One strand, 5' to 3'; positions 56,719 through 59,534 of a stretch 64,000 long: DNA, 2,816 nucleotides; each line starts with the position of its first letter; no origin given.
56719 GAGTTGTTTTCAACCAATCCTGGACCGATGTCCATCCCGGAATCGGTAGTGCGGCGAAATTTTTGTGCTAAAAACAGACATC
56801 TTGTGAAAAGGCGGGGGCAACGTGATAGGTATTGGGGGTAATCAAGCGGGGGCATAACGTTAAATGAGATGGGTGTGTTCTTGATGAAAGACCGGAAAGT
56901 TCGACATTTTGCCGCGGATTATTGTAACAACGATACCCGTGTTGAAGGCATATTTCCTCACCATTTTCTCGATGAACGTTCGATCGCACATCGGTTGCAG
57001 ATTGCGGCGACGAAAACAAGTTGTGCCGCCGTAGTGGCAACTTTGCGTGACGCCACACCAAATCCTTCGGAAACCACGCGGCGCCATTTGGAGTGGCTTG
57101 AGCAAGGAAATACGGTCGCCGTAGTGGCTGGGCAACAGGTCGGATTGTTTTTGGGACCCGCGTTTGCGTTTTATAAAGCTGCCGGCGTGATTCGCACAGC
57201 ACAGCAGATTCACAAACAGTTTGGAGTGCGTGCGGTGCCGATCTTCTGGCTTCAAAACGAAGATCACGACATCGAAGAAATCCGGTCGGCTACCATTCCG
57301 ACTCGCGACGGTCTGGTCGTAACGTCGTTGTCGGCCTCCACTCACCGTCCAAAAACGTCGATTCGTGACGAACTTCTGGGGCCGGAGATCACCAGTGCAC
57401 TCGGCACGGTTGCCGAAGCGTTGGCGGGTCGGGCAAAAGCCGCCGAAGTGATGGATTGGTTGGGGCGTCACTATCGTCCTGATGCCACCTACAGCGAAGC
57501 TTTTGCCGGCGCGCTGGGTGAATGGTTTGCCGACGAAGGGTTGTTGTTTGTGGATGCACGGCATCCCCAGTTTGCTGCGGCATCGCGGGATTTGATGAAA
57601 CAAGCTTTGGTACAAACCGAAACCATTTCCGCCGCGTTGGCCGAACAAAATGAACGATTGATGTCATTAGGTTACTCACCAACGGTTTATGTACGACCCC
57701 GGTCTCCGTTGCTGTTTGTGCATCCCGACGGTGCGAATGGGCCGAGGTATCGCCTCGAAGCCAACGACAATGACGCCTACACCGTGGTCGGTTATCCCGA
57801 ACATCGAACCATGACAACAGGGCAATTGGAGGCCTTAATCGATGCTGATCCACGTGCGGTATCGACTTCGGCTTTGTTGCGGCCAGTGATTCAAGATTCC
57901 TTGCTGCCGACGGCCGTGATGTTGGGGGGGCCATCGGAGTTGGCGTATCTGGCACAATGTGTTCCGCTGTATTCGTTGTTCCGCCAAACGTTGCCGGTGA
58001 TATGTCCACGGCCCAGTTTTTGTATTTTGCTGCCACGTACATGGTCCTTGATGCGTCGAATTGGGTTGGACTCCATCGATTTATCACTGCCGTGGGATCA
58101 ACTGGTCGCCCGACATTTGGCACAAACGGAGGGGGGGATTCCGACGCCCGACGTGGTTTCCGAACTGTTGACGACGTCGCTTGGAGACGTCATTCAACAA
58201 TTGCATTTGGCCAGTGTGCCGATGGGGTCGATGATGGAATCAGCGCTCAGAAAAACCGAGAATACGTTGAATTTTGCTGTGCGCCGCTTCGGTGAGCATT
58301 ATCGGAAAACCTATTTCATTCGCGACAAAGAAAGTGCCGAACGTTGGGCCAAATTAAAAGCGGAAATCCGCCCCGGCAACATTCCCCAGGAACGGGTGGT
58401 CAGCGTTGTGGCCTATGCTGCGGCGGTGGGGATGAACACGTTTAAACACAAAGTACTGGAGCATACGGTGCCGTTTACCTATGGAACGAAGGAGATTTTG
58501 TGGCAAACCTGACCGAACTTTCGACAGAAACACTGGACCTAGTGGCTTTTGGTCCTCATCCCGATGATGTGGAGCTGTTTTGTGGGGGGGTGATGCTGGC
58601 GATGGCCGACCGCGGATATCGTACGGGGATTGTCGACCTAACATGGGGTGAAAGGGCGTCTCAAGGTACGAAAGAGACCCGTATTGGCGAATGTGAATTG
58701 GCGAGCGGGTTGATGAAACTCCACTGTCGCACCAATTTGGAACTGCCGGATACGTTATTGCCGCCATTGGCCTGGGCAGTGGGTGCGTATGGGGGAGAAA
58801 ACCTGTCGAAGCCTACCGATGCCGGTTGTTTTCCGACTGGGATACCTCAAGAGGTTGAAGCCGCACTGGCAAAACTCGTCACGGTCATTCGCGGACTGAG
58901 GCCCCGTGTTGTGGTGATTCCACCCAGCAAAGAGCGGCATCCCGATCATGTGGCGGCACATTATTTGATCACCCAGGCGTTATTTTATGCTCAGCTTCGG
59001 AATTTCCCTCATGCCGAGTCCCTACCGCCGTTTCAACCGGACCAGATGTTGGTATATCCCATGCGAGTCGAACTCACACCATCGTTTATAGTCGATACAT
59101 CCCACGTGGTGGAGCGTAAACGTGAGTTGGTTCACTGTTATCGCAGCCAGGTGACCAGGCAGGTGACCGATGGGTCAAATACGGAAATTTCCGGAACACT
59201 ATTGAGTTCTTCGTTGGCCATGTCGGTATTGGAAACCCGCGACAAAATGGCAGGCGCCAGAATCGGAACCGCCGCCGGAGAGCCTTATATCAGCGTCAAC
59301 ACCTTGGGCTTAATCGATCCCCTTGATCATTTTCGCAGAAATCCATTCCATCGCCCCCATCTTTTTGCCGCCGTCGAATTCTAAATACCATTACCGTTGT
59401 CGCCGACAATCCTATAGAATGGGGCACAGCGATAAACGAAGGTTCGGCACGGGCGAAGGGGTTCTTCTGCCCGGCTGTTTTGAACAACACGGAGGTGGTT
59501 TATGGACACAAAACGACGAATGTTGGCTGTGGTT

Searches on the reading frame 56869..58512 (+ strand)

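Call 13: search_protein_families(library=pfam, proteins=[window:56869-58512:+], max_evalue=0.01)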
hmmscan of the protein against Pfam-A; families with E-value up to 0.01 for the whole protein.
window:56869-58512:+ (547 aa): 2 families
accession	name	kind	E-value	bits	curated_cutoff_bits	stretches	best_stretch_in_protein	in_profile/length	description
PF10079.15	Rossmann-like_BshC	-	8.5e-70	236.5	27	1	11-381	11-379/380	Bacillithiol biosynthesis BshC, N-terminal Rossmann-like domain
PF24850.1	CC_BshC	-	5.2e-06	26.8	27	1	435-527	50-142/159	Bacillithiol biosynthesis BshC, C-terminal coiled-coil domain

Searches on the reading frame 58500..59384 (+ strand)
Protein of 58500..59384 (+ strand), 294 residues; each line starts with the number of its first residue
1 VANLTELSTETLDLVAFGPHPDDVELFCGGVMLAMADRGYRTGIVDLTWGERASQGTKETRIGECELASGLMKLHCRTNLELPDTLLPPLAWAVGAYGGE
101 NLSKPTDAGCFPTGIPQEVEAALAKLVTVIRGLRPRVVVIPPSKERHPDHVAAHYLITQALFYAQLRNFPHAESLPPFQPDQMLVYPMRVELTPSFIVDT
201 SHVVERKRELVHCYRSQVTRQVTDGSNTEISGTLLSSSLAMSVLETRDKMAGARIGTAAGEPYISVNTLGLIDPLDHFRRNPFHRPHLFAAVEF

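Call 13: search_protein_families(library=pfam, proteins=[window:58500-59384:+], max_evalue=0.01)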
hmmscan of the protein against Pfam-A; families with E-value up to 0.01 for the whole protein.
window:58500-59384:+ (294 aa): 1 family
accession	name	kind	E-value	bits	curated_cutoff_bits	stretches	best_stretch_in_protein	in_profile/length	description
PF02585.22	PIG-L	-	5.3e-21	75.9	28.2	1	16-160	2-128/129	GlcNAc-PI de-N-acetylase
